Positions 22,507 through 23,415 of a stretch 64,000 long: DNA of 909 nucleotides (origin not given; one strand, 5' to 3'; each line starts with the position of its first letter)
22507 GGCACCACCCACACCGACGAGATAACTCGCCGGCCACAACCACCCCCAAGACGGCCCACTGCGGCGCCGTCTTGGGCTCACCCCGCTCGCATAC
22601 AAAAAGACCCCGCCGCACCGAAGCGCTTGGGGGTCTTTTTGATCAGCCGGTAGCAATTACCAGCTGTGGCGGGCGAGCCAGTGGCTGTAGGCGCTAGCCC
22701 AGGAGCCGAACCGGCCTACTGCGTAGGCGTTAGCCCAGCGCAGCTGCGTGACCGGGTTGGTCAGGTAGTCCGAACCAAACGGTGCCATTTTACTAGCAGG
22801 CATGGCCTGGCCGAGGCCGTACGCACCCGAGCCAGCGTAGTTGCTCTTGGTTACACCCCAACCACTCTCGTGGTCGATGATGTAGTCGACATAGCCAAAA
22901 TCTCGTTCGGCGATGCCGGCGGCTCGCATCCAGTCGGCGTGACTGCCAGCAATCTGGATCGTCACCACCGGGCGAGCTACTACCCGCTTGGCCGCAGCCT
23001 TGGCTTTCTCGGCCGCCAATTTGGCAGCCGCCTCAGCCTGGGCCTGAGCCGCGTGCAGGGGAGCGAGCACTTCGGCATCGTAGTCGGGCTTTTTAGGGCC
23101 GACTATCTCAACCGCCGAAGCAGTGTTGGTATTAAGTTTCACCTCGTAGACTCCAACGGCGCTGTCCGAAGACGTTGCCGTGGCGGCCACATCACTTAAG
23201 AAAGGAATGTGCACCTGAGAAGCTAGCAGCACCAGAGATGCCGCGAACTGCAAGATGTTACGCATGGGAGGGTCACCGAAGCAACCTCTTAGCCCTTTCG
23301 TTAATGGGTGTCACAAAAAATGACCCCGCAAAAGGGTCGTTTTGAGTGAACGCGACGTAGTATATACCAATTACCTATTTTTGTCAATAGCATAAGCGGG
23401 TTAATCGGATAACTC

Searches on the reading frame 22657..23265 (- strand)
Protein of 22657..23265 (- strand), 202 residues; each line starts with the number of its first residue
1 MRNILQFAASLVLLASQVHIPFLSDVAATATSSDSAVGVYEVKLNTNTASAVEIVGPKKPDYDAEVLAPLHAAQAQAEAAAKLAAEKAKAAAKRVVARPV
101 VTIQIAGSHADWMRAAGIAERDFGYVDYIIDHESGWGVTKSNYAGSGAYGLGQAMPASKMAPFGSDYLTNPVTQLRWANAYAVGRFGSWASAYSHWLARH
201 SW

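Call 16: search_protein_families(library=pfam, proteins=[window:22657-23265:-], max_evalue=1)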
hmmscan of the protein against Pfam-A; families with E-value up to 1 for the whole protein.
window:22657-23265:- (202 aa): 1 family
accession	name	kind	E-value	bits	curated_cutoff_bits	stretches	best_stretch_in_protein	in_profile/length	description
PF01464.25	SLT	-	0.0096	15.9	21.3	1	125-181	16-75/117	Transglycosylase SLT domain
